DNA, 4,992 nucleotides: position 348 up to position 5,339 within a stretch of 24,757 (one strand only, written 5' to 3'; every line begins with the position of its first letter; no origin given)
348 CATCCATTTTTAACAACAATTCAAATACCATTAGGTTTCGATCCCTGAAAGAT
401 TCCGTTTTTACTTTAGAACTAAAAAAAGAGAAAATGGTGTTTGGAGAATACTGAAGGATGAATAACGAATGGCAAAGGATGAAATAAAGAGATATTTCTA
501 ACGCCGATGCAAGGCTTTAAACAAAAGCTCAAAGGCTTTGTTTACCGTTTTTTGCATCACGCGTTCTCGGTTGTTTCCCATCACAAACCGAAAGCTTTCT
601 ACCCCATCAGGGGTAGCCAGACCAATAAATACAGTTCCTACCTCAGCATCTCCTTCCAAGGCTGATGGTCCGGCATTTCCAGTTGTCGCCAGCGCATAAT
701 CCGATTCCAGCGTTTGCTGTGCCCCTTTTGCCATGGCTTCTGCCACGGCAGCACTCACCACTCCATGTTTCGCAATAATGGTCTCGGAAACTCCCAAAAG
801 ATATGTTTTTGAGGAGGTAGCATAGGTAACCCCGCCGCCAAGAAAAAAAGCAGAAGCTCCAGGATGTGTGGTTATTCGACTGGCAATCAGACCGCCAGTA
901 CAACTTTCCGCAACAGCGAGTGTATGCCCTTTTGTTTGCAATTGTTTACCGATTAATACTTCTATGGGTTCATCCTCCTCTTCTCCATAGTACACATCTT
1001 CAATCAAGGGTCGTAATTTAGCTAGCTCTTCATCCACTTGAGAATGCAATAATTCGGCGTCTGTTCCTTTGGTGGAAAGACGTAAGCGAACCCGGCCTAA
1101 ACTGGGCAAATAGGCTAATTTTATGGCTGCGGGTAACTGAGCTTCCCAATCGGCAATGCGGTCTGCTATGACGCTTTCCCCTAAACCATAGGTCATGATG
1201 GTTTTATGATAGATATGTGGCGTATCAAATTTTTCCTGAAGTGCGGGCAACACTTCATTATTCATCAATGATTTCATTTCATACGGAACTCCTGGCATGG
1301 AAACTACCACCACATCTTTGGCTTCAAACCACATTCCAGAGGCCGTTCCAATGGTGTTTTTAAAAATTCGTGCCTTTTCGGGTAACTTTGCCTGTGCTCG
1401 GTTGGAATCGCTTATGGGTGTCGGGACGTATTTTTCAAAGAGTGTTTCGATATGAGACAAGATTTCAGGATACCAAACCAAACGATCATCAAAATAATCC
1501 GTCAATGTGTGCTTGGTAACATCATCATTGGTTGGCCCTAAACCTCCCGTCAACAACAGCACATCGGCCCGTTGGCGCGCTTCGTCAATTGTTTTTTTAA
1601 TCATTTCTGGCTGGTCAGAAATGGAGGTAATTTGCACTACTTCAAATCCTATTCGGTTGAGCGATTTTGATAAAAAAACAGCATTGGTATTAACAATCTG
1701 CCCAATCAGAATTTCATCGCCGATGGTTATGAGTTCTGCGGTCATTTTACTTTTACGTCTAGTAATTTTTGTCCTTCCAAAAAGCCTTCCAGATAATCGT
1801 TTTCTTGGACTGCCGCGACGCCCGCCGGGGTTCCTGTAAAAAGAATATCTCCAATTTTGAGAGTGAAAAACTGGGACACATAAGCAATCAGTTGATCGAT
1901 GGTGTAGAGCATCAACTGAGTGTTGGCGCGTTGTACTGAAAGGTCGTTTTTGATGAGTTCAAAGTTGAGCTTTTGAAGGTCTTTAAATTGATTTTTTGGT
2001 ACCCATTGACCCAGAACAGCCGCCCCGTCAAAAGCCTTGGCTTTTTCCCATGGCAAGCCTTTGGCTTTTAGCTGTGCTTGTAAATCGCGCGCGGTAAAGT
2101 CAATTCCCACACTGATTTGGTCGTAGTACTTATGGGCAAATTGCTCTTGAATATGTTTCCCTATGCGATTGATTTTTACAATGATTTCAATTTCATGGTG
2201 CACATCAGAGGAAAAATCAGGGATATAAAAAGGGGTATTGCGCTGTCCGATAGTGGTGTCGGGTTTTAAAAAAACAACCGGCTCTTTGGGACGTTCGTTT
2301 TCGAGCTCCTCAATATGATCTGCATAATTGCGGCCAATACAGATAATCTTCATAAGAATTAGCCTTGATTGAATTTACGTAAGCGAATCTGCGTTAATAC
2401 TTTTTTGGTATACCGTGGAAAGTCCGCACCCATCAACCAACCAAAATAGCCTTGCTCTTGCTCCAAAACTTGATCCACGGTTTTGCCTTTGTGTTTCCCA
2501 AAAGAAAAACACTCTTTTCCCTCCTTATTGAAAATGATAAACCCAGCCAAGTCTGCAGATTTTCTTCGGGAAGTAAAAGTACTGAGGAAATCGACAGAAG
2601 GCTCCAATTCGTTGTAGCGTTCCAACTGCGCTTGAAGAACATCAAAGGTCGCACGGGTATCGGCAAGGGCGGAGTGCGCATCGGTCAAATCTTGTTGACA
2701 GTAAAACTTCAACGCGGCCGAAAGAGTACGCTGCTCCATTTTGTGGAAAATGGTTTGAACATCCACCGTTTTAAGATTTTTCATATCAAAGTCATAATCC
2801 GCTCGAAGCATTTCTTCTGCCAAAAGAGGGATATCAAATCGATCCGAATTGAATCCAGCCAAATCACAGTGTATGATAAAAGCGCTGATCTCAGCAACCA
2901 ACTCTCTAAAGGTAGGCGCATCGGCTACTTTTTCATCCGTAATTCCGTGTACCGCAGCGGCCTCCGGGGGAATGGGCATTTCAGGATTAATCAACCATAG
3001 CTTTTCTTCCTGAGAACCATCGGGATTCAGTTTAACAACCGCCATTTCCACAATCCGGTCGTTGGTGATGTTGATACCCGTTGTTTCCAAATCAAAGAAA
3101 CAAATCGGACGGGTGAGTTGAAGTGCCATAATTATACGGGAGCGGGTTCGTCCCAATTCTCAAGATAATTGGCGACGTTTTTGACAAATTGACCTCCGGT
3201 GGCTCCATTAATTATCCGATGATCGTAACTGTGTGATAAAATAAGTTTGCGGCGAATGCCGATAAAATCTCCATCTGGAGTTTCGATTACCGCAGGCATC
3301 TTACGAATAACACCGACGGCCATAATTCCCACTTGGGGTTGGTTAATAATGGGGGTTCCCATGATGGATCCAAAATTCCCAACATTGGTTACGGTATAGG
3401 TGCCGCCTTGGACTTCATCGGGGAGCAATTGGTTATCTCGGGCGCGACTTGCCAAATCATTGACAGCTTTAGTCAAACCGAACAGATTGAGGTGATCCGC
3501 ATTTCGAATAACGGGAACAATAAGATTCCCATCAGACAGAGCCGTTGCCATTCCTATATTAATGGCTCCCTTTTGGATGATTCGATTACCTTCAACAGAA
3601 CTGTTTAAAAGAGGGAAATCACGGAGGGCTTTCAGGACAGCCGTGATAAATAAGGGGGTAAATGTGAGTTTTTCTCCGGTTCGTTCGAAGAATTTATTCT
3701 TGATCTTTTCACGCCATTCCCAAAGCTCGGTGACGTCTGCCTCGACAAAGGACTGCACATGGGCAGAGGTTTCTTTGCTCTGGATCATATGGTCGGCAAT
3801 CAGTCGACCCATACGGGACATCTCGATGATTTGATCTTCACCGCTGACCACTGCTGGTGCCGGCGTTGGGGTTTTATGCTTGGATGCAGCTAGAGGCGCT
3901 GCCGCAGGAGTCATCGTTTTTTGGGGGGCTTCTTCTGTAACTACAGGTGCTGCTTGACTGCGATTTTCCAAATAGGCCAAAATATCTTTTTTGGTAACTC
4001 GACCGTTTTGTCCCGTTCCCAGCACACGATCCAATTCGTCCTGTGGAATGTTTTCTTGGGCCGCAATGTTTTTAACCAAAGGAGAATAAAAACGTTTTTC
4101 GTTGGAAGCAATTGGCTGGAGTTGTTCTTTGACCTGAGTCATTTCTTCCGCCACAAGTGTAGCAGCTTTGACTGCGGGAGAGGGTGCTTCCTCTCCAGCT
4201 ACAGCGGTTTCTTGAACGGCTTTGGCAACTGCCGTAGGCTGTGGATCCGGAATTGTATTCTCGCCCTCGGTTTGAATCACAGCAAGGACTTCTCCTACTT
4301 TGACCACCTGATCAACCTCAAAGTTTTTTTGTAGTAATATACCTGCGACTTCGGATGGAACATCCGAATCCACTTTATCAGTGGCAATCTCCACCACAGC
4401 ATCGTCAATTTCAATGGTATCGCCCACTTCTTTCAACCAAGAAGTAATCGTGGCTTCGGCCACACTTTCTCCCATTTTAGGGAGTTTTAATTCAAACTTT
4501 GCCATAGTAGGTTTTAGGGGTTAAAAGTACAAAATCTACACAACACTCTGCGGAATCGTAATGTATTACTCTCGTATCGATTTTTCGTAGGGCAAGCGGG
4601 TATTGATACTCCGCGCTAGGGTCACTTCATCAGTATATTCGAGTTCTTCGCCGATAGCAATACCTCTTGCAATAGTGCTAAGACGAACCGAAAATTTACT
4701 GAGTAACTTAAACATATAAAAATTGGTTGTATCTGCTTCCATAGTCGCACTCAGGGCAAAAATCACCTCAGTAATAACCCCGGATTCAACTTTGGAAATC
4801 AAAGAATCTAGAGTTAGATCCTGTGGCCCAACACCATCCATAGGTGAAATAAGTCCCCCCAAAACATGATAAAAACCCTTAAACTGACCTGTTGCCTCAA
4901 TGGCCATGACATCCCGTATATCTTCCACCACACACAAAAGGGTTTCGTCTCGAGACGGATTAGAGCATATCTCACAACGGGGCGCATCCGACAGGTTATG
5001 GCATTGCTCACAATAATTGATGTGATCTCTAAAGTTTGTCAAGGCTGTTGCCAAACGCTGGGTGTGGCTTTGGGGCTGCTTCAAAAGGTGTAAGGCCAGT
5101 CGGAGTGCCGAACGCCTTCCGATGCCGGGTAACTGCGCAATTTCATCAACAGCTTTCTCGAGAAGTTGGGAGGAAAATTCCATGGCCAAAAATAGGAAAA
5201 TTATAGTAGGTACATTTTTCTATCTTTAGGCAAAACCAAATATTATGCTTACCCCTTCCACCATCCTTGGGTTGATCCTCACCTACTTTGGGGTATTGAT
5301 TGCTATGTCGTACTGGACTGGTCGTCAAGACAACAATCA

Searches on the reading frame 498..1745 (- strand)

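Call 43: search_protein_families(library=pfam, proteins=[window:498-1745:-], max_evalue=0.00001)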
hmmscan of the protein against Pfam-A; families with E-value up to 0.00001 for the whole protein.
window:498-1745:- (415 aa): 3 families
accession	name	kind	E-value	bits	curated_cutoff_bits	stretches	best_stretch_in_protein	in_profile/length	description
PF02464.23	CinA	-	9.9e-53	178.4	23.5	1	260-411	3-154/155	Competence-damaged protein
PF00994.29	MoCF_biosynth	-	2e-33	115.5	26.6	1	5-170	2-143/144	Probable molybdopterin binding domain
PF18146.6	CinA_KH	-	7.8e-11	42.3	27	1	180-254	1-73/73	Damage-inducible protein CinA KH domain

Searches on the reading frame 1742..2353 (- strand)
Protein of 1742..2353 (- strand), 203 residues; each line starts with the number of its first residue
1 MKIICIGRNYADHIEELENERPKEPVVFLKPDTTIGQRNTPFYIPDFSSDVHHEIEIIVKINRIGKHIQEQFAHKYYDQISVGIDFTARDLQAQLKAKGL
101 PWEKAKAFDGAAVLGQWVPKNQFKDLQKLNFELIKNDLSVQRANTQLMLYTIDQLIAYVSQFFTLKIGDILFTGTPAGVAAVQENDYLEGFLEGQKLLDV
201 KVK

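Call 43: search_protein_families(library=pfam, proteins=[window:1742-2353:-], max_evalue=0.00001)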
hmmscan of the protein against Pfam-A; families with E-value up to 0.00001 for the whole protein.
window:1742-2353:- (203 aa): 1 family
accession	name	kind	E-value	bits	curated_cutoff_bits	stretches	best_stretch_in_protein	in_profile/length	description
PF01557.24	FAA_hydrolase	-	6.4e-46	157.1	23.9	1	2-186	1-197/214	Fumarylacetoacetate (FAA) hydrolase C-terminal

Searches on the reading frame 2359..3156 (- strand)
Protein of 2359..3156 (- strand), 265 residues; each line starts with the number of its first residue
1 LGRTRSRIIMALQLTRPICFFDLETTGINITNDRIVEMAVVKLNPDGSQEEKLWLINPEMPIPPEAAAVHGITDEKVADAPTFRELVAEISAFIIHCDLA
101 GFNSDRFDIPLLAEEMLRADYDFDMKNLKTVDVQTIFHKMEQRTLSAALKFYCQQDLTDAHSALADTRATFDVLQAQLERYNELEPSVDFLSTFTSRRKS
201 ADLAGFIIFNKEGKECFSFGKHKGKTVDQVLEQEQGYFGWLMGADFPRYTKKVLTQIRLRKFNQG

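Call 43: search_protein_families(library=pfam, proteins=[window:2359-3156:-], max_evalue=0.00001)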
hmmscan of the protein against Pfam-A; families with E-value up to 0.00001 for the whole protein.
window:2359-3156:- (265 aa): 2 families
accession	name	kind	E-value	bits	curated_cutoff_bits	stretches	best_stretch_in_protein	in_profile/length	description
PF00929.31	RNase_T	-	4.6e-21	76.5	24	1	20-173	2-163/164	Exonuclease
PF20600.3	ExoX-like_C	-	2.4e-07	30.5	26.5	1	217-242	1-26/30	Exodeoxyribonuclease X-like C-terminal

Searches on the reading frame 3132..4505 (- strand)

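Call 43: search_protein_families(library=pfam, proteins=[window:3132-4505:-], max_evalue=0.00001)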
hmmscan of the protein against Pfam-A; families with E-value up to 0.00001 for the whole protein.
window:3132-4505:- (457 aa): 3 families
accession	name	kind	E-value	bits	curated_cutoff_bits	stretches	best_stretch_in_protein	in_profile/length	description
PF00198.28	2-oxoacid_dh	-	6.5e-73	245.4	23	1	223-452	3-228/232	2-oxoacid dehydrogenases acyltransferase (catalytic domain)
PF00364.28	Biotin_lipoyl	-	7.6e-15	54.9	22.1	1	5-77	2-73/73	Biotin-requiring enzyme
PF02817.22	E3_binding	-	5e-10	39.9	23.7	1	139-176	2-36/36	e3 binding domain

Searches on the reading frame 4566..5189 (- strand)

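Call 43: search_protein_families(library=pfam, proteins=[window:4566-5189:-], max_evalue=0.00001)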
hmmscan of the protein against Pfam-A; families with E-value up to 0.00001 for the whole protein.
window:4566-5189:- (207 aa): 4 families
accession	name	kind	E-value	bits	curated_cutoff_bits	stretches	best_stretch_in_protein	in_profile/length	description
PF13662.12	Toprim_4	-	2e-19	70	25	1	85-173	3-84/85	Toprim domain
PF21176.3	RecR_HhH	-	3.8e-14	52.7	27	1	11-52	2-43/45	RecR, helix-hairpin-helix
PF21175.2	RecR_C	-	2.1e-07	30.6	22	1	176-198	1-23/24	RecR, C-terminal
PF02132.21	RecR_ZnF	-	3.8e-07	30.2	22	1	57-77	1-21/21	RecR, Cys4-zinc finger domain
